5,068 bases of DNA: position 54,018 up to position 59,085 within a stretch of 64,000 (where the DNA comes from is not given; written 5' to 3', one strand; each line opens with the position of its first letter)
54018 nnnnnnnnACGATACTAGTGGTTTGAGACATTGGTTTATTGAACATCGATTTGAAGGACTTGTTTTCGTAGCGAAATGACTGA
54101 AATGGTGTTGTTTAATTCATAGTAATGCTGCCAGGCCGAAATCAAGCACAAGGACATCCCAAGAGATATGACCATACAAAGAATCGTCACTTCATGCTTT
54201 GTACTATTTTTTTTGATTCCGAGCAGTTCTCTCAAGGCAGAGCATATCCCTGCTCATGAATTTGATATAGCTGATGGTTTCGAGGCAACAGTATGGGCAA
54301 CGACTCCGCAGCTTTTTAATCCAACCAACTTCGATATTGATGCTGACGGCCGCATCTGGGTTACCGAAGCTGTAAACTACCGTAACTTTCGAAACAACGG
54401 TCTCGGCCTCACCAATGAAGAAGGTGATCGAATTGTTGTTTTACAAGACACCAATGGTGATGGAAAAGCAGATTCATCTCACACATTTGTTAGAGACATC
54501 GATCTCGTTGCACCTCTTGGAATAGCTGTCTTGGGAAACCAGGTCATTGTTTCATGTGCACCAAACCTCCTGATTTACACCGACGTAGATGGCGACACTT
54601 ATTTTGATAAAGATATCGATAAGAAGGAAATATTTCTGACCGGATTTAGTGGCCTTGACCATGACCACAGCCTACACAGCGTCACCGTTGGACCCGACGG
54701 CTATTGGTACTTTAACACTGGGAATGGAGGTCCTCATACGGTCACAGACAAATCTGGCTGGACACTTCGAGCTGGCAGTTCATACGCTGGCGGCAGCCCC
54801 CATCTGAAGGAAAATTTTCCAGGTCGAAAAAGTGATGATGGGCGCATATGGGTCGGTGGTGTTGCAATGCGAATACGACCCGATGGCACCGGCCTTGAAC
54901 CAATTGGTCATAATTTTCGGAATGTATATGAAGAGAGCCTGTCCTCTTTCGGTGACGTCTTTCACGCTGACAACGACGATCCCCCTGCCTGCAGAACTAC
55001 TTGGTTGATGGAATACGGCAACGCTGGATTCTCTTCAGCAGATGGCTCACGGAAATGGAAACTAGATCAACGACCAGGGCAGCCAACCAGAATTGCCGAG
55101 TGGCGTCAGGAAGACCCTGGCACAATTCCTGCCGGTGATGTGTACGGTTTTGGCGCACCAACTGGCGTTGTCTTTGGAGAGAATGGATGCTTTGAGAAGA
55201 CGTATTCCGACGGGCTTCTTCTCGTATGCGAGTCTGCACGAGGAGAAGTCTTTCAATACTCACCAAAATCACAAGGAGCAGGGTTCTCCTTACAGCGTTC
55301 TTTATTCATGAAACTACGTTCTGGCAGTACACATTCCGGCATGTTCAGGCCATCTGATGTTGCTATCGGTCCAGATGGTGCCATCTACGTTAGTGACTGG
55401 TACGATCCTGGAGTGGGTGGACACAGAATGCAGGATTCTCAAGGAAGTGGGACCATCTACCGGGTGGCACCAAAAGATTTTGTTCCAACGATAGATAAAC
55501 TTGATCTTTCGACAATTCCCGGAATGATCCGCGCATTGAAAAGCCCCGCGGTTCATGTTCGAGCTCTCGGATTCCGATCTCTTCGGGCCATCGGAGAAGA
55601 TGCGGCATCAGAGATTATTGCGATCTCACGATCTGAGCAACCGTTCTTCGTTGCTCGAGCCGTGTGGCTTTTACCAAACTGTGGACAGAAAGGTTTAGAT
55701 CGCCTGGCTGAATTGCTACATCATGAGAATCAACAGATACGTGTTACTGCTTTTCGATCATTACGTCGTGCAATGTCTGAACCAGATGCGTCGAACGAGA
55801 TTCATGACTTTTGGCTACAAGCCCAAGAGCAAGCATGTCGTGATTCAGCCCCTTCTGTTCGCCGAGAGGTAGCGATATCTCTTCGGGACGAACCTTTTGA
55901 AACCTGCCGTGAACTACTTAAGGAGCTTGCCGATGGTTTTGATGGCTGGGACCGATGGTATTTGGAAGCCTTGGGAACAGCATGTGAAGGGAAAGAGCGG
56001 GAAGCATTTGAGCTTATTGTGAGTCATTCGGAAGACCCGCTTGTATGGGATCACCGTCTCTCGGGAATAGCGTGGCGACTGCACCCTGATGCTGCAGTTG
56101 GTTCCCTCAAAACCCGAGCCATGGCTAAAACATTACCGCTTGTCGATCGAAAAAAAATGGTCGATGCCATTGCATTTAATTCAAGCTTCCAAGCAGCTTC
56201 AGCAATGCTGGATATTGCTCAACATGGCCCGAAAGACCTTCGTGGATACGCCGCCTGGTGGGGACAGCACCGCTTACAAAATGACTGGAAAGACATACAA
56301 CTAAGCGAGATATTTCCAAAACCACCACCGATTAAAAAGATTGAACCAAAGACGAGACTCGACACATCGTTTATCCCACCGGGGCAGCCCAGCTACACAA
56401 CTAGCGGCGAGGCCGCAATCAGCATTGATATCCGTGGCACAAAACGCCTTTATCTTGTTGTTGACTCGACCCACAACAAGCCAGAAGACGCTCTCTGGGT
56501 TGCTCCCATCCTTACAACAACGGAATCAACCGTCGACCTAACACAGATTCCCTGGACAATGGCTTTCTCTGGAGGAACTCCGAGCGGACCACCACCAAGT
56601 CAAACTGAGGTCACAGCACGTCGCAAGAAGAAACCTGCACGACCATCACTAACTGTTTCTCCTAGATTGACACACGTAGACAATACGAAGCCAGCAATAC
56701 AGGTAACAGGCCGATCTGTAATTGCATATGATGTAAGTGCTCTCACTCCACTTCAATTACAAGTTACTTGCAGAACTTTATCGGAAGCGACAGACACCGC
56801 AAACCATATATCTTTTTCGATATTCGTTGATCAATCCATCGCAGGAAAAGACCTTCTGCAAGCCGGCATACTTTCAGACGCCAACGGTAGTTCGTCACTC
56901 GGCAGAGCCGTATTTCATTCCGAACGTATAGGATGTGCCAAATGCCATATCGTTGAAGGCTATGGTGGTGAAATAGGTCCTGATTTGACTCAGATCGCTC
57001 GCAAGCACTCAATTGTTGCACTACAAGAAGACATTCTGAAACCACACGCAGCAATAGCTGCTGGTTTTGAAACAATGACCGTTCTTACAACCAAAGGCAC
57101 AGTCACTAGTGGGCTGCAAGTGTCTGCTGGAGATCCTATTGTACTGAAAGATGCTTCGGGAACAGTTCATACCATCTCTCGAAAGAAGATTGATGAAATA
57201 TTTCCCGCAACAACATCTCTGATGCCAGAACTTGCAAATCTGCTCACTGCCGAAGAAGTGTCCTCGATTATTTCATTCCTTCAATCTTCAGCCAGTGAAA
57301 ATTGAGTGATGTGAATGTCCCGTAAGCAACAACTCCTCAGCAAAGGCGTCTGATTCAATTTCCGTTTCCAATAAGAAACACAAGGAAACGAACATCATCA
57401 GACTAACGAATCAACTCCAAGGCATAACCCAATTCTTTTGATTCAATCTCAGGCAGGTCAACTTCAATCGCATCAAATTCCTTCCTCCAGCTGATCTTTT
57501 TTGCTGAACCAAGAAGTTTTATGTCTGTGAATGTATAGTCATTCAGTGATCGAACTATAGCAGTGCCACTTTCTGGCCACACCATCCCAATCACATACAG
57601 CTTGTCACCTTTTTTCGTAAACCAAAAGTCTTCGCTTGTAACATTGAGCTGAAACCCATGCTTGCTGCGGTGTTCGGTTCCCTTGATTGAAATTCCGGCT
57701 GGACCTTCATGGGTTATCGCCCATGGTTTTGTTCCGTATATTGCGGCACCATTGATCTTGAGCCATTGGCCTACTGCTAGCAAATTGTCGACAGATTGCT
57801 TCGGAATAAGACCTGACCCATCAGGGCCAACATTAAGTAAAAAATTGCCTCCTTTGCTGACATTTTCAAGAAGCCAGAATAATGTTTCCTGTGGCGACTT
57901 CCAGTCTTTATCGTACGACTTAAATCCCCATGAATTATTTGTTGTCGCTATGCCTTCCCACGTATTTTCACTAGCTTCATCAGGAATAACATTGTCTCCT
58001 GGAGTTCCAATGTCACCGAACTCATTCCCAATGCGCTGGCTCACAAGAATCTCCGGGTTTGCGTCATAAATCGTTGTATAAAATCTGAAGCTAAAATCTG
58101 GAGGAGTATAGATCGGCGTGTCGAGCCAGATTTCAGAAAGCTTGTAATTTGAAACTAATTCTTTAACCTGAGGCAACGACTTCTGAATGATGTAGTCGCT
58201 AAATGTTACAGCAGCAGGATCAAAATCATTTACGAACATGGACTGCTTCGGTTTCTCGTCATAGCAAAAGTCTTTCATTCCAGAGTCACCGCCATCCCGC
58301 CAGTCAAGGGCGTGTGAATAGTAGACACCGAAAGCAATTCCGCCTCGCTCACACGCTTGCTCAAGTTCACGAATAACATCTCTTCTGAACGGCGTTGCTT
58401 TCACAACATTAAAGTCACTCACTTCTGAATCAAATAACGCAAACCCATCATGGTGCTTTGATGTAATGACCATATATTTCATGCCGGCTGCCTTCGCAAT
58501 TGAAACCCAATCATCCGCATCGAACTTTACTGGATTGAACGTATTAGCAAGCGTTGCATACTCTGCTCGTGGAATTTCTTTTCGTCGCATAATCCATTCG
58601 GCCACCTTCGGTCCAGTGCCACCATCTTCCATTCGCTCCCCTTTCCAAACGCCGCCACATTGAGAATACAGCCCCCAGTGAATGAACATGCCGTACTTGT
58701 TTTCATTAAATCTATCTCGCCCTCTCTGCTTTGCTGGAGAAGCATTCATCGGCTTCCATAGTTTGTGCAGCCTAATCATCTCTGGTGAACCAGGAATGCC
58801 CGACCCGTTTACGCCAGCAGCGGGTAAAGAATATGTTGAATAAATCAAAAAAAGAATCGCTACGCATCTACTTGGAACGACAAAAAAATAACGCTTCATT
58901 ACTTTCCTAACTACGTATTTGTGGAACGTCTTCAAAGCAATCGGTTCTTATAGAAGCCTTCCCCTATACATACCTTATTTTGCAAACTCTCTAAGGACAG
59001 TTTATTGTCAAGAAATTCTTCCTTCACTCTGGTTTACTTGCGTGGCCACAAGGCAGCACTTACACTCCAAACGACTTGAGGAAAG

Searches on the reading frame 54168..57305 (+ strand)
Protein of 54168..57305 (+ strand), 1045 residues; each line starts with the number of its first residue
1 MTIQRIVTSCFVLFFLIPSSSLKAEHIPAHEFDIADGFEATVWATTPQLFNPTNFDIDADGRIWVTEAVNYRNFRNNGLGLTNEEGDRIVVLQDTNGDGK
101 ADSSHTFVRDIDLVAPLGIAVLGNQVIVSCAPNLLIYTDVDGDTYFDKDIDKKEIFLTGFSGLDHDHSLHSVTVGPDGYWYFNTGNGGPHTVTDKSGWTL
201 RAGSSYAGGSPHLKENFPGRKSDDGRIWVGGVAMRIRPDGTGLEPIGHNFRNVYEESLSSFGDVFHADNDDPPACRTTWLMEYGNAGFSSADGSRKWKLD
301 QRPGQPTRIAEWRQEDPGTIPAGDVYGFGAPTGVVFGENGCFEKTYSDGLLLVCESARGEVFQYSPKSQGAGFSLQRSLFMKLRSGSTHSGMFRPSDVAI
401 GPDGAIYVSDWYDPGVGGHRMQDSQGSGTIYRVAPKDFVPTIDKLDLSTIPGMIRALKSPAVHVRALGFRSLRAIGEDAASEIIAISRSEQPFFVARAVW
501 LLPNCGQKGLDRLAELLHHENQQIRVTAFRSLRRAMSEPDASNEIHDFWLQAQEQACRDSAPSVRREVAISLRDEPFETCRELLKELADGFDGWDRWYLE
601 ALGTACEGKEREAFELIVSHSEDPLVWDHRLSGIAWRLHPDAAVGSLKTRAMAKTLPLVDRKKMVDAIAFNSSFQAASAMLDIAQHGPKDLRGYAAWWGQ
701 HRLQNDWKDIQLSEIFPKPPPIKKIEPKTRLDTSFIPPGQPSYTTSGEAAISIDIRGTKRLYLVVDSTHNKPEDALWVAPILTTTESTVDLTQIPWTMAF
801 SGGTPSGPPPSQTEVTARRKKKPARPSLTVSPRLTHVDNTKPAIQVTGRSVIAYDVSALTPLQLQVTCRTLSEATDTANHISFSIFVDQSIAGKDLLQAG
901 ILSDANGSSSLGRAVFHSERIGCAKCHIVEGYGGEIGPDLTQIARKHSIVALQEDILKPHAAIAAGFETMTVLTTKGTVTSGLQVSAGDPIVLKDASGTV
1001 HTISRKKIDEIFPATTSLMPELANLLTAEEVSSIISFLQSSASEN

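Call 16: search_protein_families(library=pfam, proteins=[window:54168-57305:+], max_evalue=0.001)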
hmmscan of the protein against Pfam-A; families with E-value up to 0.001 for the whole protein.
window:54168-57305:+ (1045 aa): 4 families
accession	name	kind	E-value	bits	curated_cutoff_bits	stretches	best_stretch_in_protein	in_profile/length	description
PF23500.1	DUF7133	-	3.8e-44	152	27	1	30-414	7-350/385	Domain of unknown function (DUF7133)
PF13646.12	HEAT_2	-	5.1e-06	27.1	27.7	0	511-589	2-73/88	HEAT repeats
PF00034.26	Cytochrom_C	-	2.1e-05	26.2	21.3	0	912-966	4-56/90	Cytochrome c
PF01436.27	NHL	-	5.6e-05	23.4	20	0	394-411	3-20/28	NHL repeat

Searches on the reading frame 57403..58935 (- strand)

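Call 58: search_protein_families(library=pfam, proteins=[window:57403-58935:-], max_evalue=0.0001)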
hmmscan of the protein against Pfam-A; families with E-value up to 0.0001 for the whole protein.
window:57403-58935:- (510 aa): 2 families
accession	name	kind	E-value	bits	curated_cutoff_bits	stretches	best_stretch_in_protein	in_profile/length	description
PF01120.23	Alpha_L_fucos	-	2.9e-80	270.8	25.2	1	61-396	15-344/345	Alpha-L-fucosidase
PF16757.11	Fucosidase_C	-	1e-10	42.5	25.6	1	432-503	4-78/88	Alpha-L-fucosidase C-terminal domain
